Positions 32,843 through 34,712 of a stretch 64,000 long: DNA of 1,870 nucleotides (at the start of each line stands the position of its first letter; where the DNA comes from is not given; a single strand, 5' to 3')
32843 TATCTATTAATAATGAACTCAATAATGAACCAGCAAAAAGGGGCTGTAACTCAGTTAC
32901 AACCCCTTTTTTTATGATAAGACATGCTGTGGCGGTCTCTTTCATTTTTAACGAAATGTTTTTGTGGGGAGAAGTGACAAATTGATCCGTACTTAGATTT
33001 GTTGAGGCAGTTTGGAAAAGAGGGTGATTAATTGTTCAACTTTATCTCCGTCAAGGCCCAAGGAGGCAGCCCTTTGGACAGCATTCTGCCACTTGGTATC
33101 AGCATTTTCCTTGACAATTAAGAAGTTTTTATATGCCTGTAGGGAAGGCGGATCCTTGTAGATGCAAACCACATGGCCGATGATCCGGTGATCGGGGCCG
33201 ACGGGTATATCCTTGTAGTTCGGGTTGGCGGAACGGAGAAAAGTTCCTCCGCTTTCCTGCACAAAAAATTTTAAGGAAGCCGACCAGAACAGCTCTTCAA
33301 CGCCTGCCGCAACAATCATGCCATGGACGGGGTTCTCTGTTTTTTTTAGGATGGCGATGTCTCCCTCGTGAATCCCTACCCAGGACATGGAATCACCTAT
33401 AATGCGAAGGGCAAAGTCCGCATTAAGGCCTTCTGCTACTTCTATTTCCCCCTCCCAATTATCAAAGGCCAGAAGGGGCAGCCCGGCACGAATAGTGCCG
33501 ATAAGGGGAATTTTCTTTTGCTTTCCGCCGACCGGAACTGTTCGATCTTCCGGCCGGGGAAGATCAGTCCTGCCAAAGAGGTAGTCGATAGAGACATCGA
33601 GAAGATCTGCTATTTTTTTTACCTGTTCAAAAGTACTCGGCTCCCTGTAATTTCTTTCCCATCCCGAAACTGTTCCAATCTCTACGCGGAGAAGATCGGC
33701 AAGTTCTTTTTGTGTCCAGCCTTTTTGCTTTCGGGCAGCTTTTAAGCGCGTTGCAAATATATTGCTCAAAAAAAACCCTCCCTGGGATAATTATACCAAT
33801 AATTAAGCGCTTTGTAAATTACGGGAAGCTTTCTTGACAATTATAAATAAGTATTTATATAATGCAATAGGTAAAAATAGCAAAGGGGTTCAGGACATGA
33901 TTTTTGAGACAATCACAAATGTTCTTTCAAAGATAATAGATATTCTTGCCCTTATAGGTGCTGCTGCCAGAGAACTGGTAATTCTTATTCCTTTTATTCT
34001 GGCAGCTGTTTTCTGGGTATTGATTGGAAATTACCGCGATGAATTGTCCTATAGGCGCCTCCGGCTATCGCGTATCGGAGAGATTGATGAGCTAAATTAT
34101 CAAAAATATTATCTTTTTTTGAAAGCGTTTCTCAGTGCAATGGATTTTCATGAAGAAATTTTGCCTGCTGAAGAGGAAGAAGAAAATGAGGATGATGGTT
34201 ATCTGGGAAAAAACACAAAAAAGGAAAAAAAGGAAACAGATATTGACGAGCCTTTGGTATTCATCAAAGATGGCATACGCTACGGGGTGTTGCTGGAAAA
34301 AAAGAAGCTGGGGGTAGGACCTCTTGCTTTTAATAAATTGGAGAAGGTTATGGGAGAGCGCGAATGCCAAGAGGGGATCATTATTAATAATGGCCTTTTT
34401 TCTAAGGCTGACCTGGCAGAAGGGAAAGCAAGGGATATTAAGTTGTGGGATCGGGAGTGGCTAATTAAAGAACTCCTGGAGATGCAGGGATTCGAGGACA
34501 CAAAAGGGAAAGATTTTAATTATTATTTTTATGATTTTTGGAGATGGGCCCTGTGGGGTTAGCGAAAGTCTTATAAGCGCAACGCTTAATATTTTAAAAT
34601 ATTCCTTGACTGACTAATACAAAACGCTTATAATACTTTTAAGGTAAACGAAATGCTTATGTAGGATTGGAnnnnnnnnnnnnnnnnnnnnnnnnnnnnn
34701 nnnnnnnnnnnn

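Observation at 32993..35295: LexA/CI-like repressor apparently wired to a ComK-family gene: candidate DNA-damage-inducible switch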

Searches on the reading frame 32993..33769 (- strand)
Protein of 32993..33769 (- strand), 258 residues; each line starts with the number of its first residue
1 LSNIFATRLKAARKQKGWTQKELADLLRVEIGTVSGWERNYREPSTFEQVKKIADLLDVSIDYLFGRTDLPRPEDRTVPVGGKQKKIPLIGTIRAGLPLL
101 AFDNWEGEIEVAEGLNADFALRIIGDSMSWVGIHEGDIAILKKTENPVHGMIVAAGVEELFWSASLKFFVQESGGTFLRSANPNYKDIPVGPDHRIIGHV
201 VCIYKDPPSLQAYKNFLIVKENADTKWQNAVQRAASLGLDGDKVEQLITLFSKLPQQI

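Call 5: search_protein_families(library=pfam, proteins=[window:32993-33769:-], max_evalue=1)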
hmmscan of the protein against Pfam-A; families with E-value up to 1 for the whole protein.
window:32993-33769:- (258 aa): 10 families
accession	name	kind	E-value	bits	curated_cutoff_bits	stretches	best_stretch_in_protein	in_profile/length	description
PF00717.28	Peptidase_S24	-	4.8e-20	71.8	23.3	1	88-201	1-116/116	Peptidase S24-like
PF01381.28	HTH_3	-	3.8e-14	52.9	23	1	9-64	1-55/55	Helix-turn-helix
PF12844.13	HTH_19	-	1.1e-08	35.3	30.2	1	8-67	3-61/64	Helix-turn-helix domain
PF13560.12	HTH_31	-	7.2e-08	33.1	27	1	5-60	2-57/64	Helix-turn-helix domain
PF13384.12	HTH_23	-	0.00039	20.6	24.6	1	12-45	11-44/50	Homeodomain-like domain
PF13443.12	HTH_26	-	0.0027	18.4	22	1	8-65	1-58/63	Cro/C1-type HTH DNA-binding domain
PF07022.19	Phage_CI_repr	-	0.0037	18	22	1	19-69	14-62/65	Bacteriophage CI repressor helix-turn-helix domain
PF13518.12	HTH_28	-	0.0053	17.2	25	1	14-43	9-38/52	Helix-turn-helix domain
PF13413.12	HTH_25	-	0.007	16.6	24.6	1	8-34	1-27/62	Helix-turn-helix domain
PF08667.16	BetR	-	0.093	13.3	21.6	1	2-69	3-73/148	BetR domain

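Call 6: search_protein_families(library=ncbifam, proteins=[window:32993-33769:-], max_evalue=1)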
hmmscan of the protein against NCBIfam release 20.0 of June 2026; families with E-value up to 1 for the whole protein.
window:32993-33769:- (258 aa): 20 families
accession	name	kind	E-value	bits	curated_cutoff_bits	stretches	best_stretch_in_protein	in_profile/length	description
TIGR00498.1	lexA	equivalog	3e-17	62.9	110.95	1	83-205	75-200/203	transcriptional repressor LexA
NF041951.1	phage_RstR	subfamily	7.1e-15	55.2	80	1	5-75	3-72/108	RstR family transcriptional repressor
NF007621.2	PRK10276.1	subfamily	2.5e-11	43.6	110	1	95-201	2-111/115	translesion error-prone DNA polymerase V autoproteolytic subunit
NF007257.0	PRK09706.1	subfamily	1.4e-07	31.4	101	1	4-69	5-70/135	transcriptional repressor DicA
TIGR03070.1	couple_hipB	subfamily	1.8e-05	24.6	71.65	1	5-57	3-54/58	type II toxin-antitoxin system Y4mF family antitoxin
NF007271.0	PRK09726.1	equivalog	2.6e-05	24.1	79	1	5-64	13-71/88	type II toxin-antitoxin system antitoxin HipB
NF041677.1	trans_regClgR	equivalog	0.00019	21.5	170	1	8-62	12-65/113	transcriptional regulator ClgR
TIGR00270.2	TIGR00270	equivalog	0.00026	20.9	110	1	5-61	76-131/159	multiprotein bridging factor aMBF1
NF040522.1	VC1465_fam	subfamily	0.00032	20.7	70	1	10-41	2-33/111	VC1465 family Xer recombination activation factor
NF052239.1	antitox_spr1629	equivalog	0.00033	19.9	335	1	7-67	5-64/377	spr1629 family repressor/antitoxin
TIGR03830.1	CxxCG_CxxCG_HTH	subfamily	0.00075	19.3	61.8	1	7-45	68-106/127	type II TA system antitoxin MqsA family protein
NF047948.1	male_kill_WMK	equivalog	0.00093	18.7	300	1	7-69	8-69/300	WO male-killing family protein Wmk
NF041265.1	NadS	equivalog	0.0023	18.2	60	1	9-48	35-74/94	NadS family protein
NF010465.0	PRK13890.1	equivalog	0.0027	17.8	96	1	3-75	4-75/121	conjugal transfer protein TrbA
NF003162.0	PRK04140.1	equivalog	0.0067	15.5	263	1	4-61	126-182/317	transcriptional regulator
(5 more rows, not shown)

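Call 41: search_protein_families(library=phrogs, proteins=[window:32993-33769:-], max_evalue=0.01)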
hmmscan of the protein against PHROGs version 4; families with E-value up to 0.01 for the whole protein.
window:32993-33769:- (258 aa): 21 families
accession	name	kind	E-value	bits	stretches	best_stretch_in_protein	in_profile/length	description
phrog_4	-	transcription regulation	4.7e-36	125.6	1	3-206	135-338/400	transcriptional repressor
phrog_8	-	transcription regulation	1e-21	78.8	1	2-87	74-155/346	transcriptional regulator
phrog_3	-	transcription regulation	3.8e-14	54.3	1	3-74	87-155/430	transcriptional repressor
phrog_811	-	DNA, RNA and nucleotide metabolism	9.6e-14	52.1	1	83-206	8-134/140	UmuD-like protein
phrog_2328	-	transcription regulation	6.8e-12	46.3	1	5-82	16-95/128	transcriptional repressor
phrog_5823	-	transcription regulation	7.8e-11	42.7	1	5-70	7-72/404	transcriptional regulator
phrog_2439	-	transcription regulation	1.4e-10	41.6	1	7-68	10-70/367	transcriptional regulator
phrog_2967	-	transcription regulation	2e-09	38.3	1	3-66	9-71/225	transcriptional regulator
phrog_2104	-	unknown function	1.3e-08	36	1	6-46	41-81/103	-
phrog_8558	-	unknown function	7.8e-08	33.6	1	116-203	18-107/114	-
phrog_4836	-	transcription regulation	4.2e-06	27.5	1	5-46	76-117/194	CII-like regulator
phrog_7950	-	transcription regulation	5.2e-05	24.2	1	8-42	11-45/68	transcriptional repressor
phrog_7241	-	transcription regulation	6.8e-05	23.9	1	8-64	65-120/122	transcriptional regulator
phrog_1994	-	DNA, RNA and nucleotide metabolism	8.1e-05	23.6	1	8-67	3-61/170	DNA binding protein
phrog_4779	-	transcription regulation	8.7e-05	24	1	6-41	4-39/98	transcriptional regulator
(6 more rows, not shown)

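Call 42: search_protein_families(library=padloc, proteins=[window:32993-33769:-], max_evalue=0.01)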
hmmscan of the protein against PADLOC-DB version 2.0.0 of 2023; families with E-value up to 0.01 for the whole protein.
window:32993-33769:- (258 aa): 19 families
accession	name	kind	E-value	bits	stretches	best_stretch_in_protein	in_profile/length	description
PDLC03949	RmrA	-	3.5e-10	37.3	1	6-74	4-70/363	-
PDLC03954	RmrA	-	2.9e-09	34.4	1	3-74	9-79/380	-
PDLC04142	capH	-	1.5e-08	33.6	1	1-72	3-73/103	capH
PDLC02926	HTH_VI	-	7.1e-08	30.6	1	7-65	4-61/92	-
PDLC03944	RmrA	-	8.4e-08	29.7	1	4-67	6-68/384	-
PDLC03951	RmrA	-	3.5e-07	27.5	1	6-66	10-69/400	-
PDLC03947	RmrA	-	1.1e-06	25.8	1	3-67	10-73/383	-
PDLC03948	RmrA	-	2.9e-06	24.4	1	5-66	9-69/397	-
PDLC03946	RmrA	-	2.2e-05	21.4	1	7-66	5-63/357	-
PDLC03952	RmrA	-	5.2e-05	20.3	1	6-66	24-83/395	-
PDLC03667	Control_protein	-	6.2e-05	21.3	1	6-68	3-68/101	control protein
PDLC03956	RmrA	-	0.00018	18.7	1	4-65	8-69/399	-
PDLC03953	RmrA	-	0.00021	18.6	1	5-63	6-63/373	-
PDLC03950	RmrA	-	0.00051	17.2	1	7-65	5-62/369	-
PDLC03945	RmrA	-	0.00093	16.5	1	7-68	5-65/394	-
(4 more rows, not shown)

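Call 73: find_homologous_proteins(query=window:32993-33769:-, max_evalue=1e-10)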
Query window:32993-33769:- (258 aa): 98 proteins with E <= 1e-10 among 1054 candidates.
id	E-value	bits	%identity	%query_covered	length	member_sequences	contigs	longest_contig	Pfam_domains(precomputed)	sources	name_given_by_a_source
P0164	8.8e-153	525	90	100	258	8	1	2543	PF12844.14,PF00717.29,PF01381.29,PF13560.13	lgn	-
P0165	2.4e-123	429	73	100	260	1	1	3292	PF12844.14,PF00717.29,PF01381.29,PF13560.13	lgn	-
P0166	1.1e-120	420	74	100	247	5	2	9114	PF12844.14,PF00717.29,PF01381.29,PF13560.13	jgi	jgi:repressor LexA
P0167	7.4e-89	316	56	100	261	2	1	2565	PF12844.14,PF00717.29,PF01381.29,PF13560.13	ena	-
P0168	2.1e-72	262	51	98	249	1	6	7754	PF00717.29,PF01381.29,PF13443.13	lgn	-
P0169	2.4e-72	261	50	100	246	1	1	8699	PF12844.14,PF00717.29,PF01381.29,PF13560.13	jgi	jgi:repressor LexA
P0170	2.1e-71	258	48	100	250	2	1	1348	PF12844.14,PF00717.29,PF01381.29,PF13560.13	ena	-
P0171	9.9e-71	256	50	98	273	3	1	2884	PF12844.14,PF00717.29,PF01381.29,PF13560.13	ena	-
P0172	1.2e-70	256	46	100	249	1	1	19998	PF12844.14,PF00717.29,PF01381.29,PF13560.13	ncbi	-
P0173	1.3e-70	256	50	97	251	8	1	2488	PF12844.14,PF00717.29,PF01381.29,PF13560.13,PF13443.13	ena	-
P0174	2.7e-70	255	47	97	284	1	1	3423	PF12844.14,PF00717.29,PF01381.29,PF13560.13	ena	-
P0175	1.1e-69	253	52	97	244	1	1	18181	PF12844.14,PF00717.29,PF01381.29,PF13560.13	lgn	-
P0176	1.3e-69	252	48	95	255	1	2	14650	PF12844.14,PF00717.29,PF01381.29,PF13560.13,PF13443.13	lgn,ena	-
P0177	3.0e-69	251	56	67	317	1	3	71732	PF12844.14,PF00717.29,PF01381.29,PF13560.13,PF13443.13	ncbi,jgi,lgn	-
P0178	3.0e-69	251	51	98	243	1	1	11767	PF00717.29,PF01381.29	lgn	-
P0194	5.3e-66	241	44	99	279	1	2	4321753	PF12844.14,PF00717.29,PF01381.29,PF13560.13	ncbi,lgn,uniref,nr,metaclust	ncbi:SOS response transcriptional repressor, RecA-mediated autopeptidase [Desulfitobacterium dehalog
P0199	3.5e-65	238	45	97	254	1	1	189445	PF12844.14,PF00717.29,PF01381.29,PF13560.13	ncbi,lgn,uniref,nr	ncbi:LexA family protein [Heliophilum fasciatum]|uniref:Repressor LexA n=1 Tax=Heliophilum fasciatum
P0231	4.4e-58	215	45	96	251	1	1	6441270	PF12844.14,PF00717.29,PF01381.29,PF13560.13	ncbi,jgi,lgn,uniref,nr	ncbi:LexA family protein [Candidatus Formimonas warabiya]|uniref:HTH cro/C1-type domain-containing p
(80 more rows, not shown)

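Call 74: find_encoding_contigs(protein=P0194, flank=4000, max_places=2)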
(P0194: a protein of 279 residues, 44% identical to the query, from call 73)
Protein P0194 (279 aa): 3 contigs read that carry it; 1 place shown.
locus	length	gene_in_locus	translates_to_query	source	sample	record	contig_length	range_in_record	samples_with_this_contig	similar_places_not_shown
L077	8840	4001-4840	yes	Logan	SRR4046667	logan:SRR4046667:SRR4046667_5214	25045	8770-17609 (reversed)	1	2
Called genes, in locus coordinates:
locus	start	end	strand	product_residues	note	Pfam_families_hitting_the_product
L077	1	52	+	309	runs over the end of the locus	-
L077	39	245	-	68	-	-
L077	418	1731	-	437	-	-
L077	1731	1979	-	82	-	-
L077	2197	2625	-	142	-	-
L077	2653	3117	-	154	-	-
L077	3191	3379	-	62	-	-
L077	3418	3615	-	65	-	-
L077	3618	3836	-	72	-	PF12844:HTH_19, PF13560:HTH_31, PF01381:HTH_3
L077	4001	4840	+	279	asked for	PF12844:HTH_19, PF13560:HTH_31, PF01381:HTH_3, PF00717:Peptidase_S24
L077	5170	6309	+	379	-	PF01966:HD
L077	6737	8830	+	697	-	PF00239:Resolvase, PF07508:Recombinase, PF13408:Zn_ribbon_recom, PF01078:Mg_chelatase, PF13335:Mg_chelatase_C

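Call 75: find_encoding_contigs(protein=P0199, flank=4000, max_places=2)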
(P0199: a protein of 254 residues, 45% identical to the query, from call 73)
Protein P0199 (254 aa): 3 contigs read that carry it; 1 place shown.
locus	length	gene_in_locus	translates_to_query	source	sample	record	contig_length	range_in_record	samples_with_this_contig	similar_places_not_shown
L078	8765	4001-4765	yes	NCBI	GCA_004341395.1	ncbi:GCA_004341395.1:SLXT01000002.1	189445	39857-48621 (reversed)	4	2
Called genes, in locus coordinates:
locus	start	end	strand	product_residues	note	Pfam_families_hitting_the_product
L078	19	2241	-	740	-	PF22588:dCache_1_like (weak), PF00512:HisKA, PF02518:HATPase_c, PF00072:Response_reg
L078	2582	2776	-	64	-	PF12841:YvrJ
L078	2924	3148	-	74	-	PF11148:DUF2922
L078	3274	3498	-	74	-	PF07872:DUF1659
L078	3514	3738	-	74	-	PF07872:DUF1659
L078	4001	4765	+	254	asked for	PF01381:HTH_3, PF12844:HTH_19, PF13560:HTH_31, PF00717:Peptidase_S24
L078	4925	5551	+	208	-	PF02777:Sod_Fe_C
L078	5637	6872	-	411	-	PF05816:TelA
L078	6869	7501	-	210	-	PF10112:Halogen_Hydrol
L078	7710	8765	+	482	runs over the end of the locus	PF00270:DEAD, PF04851:ResIII, PF00271:Helicase_C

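Call 76: find_encoding_contigs(protein=P0231, flank=4000, max_places=2)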
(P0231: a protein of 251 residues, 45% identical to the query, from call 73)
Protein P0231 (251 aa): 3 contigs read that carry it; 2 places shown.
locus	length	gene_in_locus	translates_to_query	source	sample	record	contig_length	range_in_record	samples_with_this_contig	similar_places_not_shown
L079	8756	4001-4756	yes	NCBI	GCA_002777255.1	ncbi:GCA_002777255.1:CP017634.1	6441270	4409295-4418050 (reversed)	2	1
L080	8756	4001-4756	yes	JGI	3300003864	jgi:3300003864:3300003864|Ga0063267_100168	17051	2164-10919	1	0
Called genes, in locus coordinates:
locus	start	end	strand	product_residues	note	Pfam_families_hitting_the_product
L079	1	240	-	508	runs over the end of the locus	PF00474:SSF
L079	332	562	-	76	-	-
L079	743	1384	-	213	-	PF00857:Isochorismatase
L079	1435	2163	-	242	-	PF00857:Isochorismatase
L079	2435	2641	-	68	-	PF12844:HTH_19 (weak), PF13560:HTH_31, PF13443:HTH_26, PF01381:HTH_3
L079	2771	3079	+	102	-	PF13560:HTH_31, PF01381:HTH_3, PF12844:HTH_19 (weak), PF13443:HTH_26 (weak)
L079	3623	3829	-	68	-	PF12844:HTH_19, PF01381:HTH_3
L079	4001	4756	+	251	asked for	PF01381:HTH_3, PF12844:HTH_19, PF13560:HTH_31, PF00717:Peptidase_S24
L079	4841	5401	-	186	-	-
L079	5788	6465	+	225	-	PF23226:Exo_endo_phos_PGAP2IP (weak), PF03372:Exo_endo_phos, PF14529:Exo_endo_phos_2 (faint)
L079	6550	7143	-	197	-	PF00472:RF-1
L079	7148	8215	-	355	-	PF01139:RtcB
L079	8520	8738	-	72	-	-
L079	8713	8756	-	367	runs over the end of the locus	PF00989:PAS (weak), PF08448:PAS_4, PF13426:PAS_9 (weak), PF00512:HisKA, PF02518:HATPase_c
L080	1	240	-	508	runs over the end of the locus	PF00474:SSF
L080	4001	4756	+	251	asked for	PF01381:HTH_3, PF12844:HTH_19, PF13560:HTH_31, PF00717:Peptidase_S24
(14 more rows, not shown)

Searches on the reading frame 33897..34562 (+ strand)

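Call 5: search_protein_families(library=pfam, proteins=[window:33897-34562:+], max_evalue=1)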
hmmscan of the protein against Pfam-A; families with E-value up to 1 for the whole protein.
window:33897-34562:+ (221 aa): 2 families
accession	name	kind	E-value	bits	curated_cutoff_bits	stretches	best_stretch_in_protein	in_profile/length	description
PF04471.18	Mrr_cat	-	0.00012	22.6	21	1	122-191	40-113/115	Restriction endonuclease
PF22722.2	NA-iREase1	-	0.029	14.8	27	1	118-177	28-89/106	NACHT-associated inactive Restriction Endonuclease 1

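Call 6: search_protein_families(library=ncbifam, proteins=[window:33897-34562:+], max_evalue=1)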
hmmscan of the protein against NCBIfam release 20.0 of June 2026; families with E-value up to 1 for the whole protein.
window:33897-34562:+ (221 aa): 0 families

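Call 41: search_protein_families(library=phrogs, proteins=[window:33897-34562:+], max_evalue=0.01)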
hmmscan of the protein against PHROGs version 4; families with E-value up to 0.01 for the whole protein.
window:33897-34562:+ (221 aa): 0 families

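Call 42: search_protein_families(library=padloc, proteins=[window:33897-34562:+], max_evalue=0.01)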
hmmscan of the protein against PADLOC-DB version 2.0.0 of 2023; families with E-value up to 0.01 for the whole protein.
window:33897-34562:+ (221 aa): 0 families
